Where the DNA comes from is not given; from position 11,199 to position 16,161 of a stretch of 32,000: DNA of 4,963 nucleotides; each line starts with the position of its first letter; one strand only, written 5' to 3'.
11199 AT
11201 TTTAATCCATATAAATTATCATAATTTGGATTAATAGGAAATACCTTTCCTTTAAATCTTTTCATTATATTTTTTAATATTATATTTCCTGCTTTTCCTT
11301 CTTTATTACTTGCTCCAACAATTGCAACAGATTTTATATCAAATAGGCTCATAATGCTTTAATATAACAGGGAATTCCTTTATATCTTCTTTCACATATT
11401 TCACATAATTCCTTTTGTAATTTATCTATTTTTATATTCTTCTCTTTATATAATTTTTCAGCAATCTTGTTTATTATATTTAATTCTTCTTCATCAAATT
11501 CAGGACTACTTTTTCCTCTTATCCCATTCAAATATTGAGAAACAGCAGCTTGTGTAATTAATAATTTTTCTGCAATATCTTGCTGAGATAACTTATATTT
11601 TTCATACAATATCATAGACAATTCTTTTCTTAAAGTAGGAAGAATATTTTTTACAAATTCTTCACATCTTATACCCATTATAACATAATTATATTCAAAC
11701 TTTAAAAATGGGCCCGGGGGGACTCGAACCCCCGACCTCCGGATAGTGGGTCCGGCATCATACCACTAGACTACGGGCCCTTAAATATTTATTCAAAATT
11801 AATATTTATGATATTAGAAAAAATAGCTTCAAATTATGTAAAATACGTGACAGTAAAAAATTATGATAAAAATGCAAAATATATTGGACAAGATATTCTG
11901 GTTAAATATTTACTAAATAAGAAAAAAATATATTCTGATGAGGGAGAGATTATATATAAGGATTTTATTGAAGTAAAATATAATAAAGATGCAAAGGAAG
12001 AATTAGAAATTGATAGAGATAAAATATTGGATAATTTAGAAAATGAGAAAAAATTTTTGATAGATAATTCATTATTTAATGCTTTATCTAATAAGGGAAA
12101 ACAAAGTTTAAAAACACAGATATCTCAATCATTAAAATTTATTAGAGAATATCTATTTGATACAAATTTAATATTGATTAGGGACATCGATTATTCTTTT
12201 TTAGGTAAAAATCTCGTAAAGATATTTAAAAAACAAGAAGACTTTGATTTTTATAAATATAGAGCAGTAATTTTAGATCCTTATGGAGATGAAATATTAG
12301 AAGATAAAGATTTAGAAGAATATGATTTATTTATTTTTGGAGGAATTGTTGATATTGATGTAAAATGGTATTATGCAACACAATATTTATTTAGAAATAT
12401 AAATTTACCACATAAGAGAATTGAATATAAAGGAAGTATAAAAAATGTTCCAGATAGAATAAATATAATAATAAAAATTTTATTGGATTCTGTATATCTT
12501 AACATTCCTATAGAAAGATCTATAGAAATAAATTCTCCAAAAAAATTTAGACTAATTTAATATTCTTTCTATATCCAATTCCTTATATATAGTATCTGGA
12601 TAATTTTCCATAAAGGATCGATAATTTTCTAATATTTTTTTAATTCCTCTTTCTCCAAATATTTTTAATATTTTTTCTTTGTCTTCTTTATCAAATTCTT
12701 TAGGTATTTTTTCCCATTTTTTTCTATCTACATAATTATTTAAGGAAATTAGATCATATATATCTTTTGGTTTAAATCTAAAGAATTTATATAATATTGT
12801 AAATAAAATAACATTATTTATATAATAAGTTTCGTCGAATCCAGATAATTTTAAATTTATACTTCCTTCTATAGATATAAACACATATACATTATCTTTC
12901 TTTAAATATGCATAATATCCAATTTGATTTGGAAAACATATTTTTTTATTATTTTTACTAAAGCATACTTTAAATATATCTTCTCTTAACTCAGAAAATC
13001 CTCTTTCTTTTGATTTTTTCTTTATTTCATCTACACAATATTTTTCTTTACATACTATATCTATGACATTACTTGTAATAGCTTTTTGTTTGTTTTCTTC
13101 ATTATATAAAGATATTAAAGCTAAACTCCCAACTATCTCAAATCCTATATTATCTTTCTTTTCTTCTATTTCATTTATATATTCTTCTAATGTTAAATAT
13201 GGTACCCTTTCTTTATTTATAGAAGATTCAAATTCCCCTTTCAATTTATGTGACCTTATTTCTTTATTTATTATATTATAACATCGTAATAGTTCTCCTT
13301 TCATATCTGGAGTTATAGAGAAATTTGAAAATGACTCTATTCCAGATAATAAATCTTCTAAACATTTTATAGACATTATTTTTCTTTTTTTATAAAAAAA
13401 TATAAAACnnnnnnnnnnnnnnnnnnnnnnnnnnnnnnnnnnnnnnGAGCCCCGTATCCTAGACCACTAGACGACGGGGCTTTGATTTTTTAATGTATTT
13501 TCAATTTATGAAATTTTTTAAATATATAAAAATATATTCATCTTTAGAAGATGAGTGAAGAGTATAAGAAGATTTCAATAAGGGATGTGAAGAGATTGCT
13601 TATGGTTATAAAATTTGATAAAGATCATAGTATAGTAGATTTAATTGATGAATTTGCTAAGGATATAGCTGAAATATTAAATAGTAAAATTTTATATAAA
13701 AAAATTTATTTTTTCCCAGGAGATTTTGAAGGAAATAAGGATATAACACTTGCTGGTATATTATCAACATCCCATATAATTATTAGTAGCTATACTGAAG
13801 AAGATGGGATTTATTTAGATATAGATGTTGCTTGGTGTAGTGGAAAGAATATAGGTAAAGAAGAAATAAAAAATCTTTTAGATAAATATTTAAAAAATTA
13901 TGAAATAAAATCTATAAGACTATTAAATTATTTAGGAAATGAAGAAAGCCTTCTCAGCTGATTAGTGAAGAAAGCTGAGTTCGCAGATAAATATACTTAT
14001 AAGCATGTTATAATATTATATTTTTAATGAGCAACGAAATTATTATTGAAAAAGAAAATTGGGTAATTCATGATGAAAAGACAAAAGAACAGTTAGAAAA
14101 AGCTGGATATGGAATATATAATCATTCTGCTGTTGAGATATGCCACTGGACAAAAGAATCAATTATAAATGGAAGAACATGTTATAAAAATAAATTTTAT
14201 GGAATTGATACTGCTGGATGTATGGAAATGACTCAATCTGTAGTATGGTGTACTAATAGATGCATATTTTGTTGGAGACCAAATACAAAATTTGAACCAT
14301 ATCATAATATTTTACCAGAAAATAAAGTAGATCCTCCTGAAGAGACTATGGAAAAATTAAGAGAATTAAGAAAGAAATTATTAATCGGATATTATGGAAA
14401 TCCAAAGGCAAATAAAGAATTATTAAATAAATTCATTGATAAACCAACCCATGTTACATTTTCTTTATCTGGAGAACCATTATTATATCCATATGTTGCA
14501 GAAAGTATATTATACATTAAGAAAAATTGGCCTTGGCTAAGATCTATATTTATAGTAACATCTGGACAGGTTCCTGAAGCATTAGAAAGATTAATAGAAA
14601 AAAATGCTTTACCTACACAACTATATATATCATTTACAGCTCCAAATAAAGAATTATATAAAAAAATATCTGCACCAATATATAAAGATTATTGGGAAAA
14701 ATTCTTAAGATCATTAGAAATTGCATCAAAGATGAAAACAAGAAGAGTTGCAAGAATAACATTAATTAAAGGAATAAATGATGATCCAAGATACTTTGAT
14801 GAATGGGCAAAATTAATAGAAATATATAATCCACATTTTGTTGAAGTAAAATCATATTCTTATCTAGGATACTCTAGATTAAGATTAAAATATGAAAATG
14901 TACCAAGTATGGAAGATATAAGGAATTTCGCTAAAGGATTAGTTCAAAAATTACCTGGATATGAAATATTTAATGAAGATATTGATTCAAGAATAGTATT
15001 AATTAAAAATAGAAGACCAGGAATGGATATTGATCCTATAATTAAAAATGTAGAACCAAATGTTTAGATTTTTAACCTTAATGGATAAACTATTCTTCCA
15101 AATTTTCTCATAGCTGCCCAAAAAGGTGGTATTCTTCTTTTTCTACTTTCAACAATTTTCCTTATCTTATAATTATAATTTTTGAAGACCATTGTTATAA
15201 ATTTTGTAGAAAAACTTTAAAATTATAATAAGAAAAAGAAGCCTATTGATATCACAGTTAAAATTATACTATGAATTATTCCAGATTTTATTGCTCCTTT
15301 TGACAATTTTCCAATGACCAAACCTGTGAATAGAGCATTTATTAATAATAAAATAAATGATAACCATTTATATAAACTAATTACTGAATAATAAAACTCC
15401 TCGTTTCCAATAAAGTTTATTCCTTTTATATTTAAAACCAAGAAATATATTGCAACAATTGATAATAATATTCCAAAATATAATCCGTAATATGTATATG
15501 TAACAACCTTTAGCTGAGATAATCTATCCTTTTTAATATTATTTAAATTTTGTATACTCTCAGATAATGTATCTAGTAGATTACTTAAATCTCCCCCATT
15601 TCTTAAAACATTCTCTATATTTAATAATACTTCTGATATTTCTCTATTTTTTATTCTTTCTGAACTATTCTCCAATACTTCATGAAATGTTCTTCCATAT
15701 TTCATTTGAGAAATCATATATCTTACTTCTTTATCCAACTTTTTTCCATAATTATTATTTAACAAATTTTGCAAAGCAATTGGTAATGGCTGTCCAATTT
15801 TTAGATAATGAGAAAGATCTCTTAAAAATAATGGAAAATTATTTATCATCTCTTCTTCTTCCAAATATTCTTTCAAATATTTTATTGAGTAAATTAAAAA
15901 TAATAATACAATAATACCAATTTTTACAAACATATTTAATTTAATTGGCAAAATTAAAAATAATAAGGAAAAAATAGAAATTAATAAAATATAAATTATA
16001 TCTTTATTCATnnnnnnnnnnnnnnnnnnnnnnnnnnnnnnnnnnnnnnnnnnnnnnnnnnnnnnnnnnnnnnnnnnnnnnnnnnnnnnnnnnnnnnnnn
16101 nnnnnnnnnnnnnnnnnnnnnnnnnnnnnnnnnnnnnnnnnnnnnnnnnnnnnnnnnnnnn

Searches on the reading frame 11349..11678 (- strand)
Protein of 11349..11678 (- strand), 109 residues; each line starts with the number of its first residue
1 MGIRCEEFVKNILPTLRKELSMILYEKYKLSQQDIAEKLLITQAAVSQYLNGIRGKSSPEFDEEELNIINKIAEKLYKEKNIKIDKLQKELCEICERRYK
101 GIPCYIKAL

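Call 22: search_protein_families(library=pfam, proteins=[window:11349-11678:-], max_evalue=0.001)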
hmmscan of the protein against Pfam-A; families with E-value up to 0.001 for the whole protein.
window:11349-11678:- (109 aa): 3 families
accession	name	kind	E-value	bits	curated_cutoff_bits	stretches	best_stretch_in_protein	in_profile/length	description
PF01381.28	HTH_3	-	9.7e-07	29.2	23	1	26-55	6-35/55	Helix-turn-helix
PF08279.18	HTH_11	-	0.00057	20.1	25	0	17-54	3-40/55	HTH domain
PF01047.28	MarR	-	0.00075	19.8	24.6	0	22-48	10-36/59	MarR family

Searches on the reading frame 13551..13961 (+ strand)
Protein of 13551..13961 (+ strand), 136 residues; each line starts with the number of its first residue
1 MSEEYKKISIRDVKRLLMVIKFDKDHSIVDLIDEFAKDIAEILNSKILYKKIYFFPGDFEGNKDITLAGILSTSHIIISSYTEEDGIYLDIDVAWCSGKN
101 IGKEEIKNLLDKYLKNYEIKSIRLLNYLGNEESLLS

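Call 22: search_protein_families(library=pfam, proteins=[window:13551-13961:+], max_evalue=0.001)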
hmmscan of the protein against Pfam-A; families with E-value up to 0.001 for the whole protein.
window:13551-13961:+ (136 aa): 1 family
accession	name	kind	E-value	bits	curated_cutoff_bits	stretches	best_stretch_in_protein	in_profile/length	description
PF02675.21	AdoMet_dc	-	1.7e-05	25.5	25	1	30-120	18-100/107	S-adenosylmethionine decarboxylase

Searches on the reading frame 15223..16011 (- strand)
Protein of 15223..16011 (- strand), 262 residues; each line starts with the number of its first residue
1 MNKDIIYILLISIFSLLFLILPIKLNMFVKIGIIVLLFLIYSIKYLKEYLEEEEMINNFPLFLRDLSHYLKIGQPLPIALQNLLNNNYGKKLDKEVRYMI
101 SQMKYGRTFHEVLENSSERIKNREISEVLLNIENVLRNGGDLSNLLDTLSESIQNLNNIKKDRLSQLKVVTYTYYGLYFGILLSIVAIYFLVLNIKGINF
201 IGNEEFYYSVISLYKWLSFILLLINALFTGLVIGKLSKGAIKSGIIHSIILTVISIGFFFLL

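Call 22: search_protein_families(library=pfam, proteins=[window:15223-16011:-], max_evalue=0.001)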
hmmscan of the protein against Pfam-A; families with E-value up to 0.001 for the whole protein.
window:15223-16011:- (262 aa): 1 family
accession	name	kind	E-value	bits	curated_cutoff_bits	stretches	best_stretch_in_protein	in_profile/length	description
PF00482.28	T2SSF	-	1.9e-13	50.9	25.2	1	62-192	1-124/125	Type II secretion system (T2SS), protein F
